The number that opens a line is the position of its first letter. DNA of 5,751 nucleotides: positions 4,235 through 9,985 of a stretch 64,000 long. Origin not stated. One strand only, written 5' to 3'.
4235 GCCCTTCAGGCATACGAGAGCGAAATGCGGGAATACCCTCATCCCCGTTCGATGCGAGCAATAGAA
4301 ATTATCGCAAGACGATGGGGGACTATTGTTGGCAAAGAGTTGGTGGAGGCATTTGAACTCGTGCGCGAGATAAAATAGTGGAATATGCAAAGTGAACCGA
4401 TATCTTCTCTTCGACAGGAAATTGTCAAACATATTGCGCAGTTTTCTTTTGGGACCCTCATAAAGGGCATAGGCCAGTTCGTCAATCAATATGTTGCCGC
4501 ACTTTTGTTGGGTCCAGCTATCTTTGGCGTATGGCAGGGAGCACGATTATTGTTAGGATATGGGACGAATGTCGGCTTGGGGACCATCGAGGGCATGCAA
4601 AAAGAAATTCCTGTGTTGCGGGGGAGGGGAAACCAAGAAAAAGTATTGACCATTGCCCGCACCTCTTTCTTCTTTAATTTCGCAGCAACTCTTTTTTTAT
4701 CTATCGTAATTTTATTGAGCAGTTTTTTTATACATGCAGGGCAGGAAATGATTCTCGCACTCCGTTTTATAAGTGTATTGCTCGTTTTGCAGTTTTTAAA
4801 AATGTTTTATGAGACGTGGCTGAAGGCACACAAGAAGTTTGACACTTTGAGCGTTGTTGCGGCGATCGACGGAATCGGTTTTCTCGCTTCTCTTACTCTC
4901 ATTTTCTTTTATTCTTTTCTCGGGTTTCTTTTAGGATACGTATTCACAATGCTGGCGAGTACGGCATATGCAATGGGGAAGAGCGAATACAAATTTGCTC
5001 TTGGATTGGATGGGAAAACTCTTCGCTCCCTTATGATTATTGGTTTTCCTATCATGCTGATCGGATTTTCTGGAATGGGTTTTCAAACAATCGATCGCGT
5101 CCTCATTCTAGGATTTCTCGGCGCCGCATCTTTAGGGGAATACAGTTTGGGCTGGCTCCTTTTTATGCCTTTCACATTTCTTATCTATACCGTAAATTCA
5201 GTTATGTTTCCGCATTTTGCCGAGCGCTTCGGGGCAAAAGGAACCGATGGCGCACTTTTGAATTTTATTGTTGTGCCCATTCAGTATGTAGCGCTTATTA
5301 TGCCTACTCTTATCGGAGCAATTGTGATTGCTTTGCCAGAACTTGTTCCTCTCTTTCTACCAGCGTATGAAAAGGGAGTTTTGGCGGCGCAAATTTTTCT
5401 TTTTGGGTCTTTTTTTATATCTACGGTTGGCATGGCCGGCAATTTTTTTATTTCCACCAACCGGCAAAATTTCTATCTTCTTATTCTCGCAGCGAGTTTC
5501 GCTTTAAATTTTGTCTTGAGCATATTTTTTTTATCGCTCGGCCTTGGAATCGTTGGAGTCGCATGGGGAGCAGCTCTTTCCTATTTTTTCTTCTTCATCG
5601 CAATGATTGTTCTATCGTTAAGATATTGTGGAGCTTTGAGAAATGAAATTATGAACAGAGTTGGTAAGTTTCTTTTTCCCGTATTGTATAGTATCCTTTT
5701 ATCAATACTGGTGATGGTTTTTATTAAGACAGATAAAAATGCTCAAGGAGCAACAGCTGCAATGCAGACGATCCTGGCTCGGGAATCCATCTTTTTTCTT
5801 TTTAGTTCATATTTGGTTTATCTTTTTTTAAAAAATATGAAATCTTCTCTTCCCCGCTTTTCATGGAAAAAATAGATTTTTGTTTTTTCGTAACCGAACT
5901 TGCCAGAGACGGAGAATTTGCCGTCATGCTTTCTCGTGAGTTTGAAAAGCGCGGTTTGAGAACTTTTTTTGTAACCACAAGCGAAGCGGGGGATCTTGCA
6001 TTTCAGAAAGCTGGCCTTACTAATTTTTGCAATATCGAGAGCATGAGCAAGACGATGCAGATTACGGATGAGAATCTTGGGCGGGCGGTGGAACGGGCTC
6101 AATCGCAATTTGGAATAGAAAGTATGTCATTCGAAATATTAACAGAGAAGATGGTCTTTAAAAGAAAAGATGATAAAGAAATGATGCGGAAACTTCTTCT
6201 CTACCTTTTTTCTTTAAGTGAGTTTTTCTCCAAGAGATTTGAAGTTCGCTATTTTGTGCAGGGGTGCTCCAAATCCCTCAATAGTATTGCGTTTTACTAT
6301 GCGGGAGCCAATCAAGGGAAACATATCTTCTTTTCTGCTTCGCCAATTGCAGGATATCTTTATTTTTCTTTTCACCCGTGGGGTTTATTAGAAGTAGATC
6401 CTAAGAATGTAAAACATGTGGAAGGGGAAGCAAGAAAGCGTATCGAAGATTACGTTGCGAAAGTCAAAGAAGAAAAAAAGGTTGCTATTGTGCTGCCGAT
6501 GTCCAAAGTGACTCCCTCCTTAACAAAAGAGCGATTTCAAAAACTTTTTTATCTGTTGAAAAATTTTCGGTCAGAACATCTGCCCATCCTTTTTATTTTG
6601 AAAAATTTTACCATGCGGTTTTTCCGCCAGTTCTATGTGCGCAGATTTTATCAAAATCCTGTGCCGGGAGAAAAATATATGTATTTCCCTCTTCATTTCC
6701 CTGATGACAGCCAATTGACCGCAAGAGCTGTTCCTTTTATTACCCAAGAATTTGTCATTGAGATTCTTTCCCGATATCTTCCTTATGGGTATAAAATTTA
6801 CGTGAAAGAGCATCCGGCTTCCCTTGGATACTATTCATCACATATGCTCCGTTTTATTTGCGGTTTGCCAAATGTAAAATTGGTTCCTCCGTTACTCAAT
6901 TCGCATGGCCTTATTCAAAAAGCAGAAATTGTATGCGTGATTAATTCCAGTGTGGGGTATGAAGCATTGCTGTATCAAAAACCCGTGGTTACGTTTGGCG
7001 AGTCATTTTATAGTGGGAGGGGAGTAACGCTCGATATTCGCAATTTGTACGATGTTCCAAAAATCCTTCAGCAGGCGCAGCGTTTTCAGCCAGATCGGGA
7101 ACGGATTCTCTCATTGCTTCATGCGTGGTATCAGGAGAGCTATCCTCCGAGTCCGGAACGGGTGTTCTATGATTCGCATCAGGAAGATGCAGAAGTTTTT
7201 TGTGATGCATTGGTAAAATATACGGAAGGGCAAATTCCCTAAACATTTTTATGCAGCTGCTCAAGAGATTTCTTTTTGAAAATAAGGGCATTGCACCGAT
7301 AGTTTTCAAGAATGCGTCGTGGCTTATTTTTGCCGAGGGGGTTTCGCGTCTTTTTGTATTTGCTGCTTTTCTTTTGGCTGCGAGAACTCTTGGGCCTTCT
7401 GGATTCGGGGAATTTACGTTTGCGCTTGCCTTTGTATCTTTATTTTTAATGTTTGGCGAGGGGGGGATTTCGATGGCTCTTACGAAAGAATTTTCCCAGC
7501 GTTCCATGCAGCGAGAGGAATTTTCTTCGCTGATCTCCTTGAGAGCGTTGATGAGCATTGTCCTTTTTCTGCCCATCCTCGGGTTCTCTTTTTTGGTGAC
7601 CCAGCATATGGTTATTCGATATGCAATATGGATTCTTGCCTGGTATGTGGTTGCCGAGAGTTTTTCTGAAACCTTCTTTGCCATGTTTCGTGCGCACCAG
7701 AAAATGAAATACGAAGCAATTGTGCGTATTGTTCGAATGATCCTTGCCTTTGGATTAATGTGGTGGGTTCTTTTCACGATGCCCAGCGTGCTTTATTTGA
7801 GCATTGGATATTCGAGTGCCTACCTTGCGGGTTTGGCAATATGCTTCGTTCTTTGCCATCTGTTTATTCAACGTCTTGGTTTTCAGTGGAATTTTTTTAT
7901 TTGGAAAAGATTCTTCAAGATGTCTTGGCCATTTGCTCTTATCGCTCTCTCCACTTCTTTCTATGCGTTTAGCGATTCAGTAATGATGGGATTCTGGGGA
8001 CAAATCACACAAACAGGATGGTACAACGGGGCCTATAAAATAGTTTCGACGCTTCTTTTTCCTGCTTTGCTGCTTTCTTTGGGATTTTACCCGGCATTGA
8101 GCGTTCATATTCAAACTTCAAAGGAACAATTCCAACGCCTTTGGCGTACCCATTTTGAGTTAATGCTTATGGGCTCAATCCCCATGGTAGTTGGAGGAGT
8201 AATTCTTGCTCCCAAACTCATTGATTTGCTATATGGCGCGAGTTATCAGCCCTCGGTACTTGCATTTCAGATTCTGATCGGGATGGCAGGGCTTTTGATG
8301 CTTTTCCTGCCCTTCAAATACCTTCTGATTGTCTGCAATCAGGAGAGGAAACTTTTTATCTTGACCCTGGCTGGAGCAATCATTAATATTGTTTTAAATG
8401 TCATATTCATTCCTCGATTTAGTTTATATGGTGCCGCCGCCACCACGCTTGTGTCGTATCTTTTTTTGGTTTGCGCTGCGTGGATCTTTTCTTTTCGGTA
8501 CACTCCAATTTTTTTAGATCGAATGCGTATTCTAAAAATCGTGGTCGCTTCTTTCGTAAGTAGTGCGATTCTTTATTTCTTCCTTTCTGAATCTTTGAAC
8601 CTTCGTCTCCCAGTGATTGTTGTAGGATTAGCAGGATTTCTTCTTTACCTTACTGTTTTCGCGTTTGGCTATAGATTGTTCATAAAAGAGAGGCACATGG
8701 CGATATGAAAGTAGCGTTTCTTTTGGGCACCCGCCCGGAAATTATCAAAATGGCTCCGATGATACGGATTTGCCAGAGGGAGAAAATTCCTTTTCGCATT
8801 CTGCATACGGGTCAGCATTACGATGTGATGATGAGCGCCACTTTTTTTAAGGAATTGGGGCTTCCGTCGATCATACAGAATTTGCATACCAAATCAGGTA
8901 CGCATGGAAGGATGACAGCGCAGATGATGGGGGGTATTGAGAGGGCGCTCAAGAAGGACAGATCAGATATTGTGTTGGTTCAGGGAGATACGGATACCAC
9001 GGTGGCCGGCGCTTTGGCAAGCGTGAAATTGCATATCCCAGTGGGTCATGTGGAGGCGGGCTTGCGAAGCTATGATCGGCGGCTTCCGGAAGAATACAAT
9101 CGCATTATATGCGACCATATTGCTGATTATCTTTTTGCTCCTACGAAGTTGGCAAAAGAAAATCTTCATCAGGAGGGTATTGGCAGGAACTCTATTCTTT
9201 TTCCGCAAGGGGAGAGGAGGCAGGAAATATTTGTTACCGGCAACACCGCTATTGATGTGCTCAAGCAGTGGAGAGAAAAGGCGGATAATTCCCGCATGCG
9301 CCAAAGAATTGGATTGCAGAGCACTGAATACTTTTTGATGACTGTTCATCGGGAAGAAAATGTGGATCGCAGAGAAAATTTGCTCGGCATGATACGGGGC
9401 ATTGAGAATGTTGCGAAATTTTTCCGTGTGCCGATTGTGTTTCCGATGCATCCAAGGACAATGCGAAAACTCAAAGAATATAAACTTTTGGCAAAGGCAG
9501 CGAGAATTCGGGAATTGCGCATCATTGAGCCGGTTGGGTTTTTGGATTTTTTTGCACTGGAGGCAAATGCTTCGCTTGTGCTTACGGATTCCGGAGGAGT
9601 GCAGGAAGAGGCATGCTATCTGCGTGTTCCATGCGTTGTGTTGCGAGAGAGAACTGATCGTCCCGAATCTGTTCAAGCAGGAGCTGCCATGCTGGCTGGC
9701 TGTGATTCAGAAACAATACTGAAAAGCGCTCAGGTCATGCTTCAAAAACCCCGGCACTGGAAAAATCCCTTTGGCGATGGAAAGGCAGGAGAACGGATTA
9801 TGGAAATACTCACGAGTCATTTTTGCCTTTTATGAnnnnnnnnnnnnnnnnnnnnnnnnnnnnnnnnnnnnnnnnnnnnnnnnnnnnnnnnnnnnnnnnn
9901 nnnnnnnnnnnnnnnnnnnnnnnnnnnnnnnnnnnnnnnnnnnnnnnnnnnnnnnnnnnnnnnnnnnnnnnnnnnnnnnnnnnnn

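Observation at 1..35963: A 29-kb co-directional glycan locus sits directly upstream of a giant Ig-domain surface protein, an S-layer-glycosylation-like arrangement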

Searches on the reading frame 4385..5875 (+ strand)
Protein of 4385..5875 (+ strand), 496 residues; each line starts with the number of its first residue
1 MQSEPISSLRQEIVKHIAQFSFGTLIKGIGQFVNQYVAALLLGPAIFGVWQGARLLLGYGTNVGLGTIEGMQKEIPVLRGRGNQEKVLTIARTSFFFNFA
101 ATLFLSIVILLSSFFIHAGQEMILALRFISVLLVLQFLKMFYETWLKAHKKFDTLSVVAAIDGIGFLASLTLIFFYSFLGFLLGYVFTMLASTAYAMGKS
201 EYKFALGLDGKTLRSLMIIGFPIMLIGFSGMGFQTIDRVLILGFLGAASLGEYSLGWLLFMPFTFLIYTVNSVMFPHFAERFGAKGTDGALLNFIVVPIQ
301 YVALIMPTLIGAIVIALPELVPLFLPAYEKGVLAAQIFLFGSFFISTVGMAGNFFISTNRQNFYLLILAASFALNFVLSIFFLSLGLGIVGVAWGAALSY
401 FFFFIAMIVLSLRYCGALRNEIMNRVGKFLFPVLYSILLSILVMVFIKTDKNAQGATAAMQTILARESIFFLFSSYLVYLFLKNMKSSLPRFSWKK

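Call 3: search_protein_families(library=pfam, proteins=[window:4385-5875:+])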
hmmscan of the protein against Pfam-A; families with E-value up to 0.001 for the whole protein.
window:4385-5875:+ (496 aa): 2 families
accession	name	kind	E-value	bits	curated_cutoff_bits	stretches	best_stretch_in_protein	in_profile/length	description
PF13440.11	Polysacc_synt_3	-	4e-11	43.2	23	1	91-324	47-283/293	Polysaccharide biosynthesis protein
PF01943.22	Polysacc_synt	-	2.6e-05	24.2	28.2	1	16-280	4-272/274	Polysaccharide biosynthesis protein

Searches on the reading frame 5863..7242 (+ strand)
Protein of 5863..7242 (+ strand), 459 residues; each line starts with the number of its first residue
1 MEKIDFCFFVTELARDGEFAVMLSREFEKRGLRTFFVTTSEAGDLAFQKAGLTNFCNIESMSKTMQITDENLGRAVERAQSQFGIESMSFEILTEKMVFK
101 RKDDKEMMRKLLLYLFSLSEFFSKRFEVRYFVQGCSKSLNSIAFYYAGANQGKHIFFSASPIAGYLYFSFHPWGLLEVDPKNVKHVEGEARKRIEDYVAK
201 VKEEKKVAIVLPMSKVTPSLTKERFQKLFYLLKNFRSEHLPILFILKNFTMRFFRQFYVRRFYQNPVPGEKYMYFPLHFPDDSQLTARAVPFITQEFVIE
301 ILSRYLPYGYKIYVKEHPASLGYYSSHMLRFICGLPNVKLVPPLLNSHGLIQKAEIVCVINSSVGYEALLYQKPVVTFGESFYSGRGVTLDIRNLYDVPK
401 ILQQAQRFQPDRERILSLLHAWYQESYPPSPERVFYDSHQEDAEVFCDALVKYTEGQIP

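Call 3: search_protein_families(library=pfam, proteins=[window:5863-7242:+])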
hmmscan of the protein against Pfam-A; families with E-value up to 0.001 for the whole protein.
window:5863-7242:+ (459 aa): 1 family
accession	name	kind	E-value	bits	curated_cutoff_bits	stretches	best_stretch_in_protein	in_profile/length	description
PF05159.20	Capsule_synth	-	2.2e-14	54.1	20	1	271-396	146-278/310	Capsule polysaccharide biosynthesis protein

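Call 7: search_protein_families(library=ncbifam, proteins=[window:5863-7242:+], max_evalue=0.01)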
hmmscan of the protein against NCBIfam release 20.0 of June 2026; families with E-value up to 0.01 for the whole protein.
window:5863-7242:+ (459 aa): 1 family
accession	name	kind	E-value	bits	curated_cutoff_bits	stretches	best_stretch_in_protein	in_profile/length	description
NF050054.1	CapPschMdfirKpsS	equivalog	0.00066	19.1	600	1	350-412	309-367/390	capsule polysaccharide modification protein KpsS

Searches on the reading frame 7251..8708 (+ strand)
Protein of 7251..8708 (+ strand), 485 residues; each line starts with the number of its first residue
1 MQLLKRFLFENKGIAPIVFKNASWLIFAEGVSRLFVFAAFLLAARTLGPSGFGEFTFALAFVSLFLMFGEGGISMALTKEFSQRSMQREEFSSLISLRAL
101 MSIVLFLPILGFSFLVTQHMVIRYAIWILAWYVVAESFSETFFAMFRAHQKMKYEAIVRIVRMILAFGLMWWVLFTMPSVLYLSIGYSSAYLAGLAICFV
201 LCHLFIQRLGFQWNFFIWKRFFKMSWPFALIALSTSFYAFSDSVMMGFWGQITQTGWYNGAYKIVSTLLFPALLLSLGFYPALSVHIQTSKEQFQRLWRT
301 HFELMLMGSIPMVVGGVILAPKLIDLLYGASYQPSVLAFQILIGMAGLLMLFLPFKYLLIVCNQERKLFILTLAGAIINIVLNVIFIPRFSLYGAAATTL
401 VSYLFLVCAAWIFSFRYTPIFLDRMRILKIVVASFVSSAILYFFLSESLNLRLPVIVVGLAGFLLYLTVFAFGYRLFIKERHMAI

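Call 3: search_protein_families(library=pfam, proteins=[window:7251-8708:+])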
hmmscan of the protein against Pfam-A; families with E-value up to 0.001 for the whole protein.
window:7251-8708:+ (485 aa): 3 families
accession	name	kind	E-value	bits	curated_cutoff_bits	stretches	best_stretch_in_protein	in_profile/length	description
PF01943.22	Polysacc_synt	-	3.2e-28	99.4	28.2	1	19-269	2-255/274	Polysaccharide biosynthesis protein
PF13440.11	Polysacc_synt_3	-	1e-16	61.5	23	1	44-336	3-292/293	Polysaccharide biosynthesis protein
PF03023.19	MurJ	-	7.8e-05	21.9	27.4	1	56-445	15-433/451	Lipid II flippase MurJ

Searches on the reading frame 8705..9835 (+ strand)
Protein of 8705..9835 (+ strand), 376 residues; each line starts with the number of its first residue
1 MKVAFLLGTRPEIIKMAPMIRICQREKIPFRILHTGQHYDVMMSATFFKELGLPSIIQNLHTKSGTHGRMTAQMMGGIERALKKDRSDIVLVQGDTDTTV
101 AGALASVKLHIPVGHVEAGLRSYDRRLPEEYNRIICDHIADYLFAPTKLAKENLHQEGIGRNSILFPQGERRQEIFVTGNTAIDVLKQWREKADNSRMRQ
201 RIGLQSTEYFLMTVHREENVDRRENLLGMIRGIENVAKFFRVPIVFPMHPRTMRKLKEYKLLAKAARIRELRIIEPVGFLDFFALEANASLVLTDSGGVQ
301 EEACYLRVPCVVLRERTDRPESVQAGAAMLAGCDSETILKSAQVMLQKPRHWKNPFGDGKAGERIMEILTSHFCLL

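Call 3: search_protein_families(library=pfam, proteins=[window:8705-9835:+])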
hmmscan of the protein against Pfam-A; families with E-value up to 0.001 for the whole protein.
window:8705-9835:+ (376 aa): 1 family
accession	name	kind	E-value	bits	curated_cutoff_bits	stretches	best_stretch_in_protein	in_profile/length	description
PF02350.25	Epimerase_2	-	2e-107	359.5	30.6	1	24-369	5-346/347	UDP-N-acetylglucosamine 2-epimerase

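Call 62: search_protein_families(library=ncbifam, proteins=[window:8705-9835:+], max_evalue=1e-10)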
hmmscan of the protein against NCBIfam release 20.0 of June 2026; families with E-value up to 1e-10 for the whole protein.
window:8705-9835:+ (376 aa): 2 families
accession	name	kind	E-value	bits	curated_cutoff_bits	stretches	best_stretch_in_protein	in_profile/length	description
TIGR00236.1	wecB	equivalog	1.8e-118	395.9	210.15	1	1-372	1-365/366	non-hydrolyzing UDP-N-acetylglucosamine 2-epimerase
TIGR03568.1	NeuC_NnaA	equivalog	4e-20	72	235.9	1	2-369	2-365/365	UDP-N-acetylglucosamine 2-epimerase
